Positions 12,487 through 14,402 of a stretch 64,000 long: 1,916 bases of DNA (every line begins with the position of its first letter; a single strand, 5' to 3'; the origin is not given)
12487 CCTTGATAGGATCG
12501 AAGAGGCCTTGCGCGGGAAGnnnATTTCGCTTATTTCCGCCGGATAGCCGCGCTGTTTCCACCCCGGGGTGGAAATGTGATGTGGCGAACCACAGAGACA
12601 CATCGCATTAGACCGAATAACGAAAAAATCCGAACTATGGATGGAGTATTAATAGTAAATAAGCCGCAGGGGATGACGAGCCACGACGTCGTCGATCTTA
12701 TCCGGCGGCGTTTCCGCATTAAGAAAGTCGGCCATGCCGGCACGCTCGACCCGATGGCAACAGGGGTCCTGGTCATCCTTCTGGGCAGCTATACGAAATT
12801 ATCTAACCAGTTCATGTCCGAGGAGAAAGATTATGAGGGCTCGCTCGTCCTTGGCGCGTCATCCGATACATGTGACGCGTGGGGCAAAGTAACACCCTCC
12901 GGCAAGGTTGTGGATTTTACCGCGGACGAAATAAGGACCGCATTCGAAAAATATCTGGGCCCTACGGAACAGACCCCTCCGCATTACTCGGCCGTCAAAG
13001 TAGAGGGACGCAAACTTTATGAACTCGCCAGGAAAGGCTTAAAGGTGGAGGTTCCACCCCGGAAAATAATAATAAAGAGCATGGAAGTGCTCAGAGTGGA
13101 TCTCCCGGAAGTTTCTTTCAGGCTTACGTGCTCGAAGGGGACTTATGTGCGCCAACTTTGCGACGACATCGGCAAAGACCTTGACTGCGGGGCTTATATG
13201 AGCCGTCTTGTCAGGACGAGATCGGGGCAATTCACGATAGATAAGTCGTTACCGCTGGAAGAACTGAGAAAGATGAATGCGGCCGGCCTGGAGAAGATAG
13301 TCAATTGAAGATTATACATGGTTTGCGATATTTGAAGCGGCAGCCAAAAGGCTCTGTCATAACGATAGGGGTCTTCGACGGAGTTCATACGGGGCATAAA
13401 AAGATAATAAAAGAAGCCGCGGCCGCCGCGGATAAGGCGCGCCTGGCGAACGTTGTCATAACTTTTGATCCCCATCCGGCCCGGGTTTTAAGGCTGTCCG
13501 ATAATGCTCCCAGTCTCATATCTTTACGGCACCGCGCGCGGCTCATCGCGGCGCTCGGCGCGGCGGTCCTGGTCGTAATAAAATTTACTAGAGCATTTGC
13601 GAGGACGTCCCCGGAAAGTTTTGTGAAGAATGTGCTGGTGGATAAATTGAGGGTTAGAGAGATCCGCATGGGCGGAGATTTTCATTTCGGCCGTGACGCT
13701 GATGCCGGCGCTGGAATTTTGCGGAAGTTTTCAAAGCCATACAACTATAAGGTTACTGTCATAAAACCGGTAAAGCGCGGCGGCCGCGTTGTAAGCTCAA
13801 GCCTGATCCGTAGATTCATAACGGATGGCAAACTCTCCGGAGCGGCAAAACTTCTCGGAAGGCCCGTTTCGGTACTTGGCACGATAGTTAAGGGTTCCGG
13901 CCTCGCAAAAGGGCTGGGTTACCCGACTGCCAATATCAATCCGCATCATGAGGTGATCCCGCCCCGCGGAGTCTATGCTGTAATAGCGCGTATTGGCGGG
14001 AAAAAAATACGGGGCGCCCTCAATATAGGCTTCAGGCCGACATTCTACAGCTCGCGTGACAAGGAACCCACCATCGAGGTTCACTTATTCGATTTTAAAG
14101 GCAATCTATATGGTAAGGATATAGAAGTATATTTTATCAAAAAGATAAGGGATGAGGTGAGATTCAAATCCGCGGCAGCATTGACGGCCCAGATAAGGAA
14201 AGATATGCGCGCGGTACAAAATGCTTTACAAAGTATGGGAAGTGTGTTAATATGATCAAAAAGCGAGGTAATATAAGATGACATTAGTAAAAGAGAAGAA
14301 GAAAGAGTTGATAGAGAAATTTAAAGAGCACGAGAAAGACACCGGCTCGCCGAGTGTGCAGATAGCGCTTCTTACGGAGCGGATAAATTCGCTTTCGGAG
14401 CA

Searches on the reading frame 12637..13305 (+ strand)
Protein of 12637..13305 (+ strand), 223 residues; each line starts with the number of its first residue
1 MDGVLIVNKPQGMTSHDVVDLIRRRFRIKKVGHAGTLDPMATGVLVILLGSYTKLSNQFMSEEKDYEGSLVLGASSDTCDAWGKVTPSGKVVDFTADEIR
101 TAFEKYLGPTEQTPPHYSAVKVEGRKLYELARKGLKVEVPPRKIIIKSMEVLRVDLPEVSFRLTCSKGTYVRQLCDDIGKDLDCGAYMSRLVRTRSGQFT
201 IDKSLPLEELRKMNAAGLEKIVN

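Call 65: search_protein_families(library=pfam, proteins=[window:12637-13305:+], max_evalue=0.001)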
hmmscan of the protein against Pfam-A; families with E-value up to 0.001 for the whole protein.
window:12637-13305:+ (223 aa): 2 families
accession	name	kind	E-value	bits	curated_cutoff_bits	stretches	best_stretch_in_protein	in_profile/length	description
PF01509.24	TruB_N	-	4.5e-53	180.1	27.3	1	23-171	1-149/149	TruB family pseudouridylate synthase (N terminal domain)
PF16198.10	TruB_C_2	-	4.4e-11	43.2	29.3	1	172-213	1-42/66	tRNA pseudouridylate synthase B C-terminal domain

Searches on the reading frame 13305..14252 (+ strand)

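Call 65: search_protein_families(library=pfam, proteins=[window:13305-14252:+], max_evalue=0.001)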
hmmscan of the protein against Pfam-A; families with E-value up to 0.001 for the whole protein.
window:13305-14252:+ (316 aa): 3 families
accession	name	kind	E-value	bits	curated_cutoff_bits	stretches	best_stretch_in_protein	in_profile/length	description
PF06574.18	FAD_syn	-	9.5e-46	155.9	27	1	12-166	3-157/158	FAD synthetase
PF01687.23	Flavokinase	-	3.2e-39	134.4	19.6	1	184-307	1-123/124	Riboflavin kinase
PF01467.32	CTP_transf_like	-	6e-06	26.9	21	1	19-95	1-67/133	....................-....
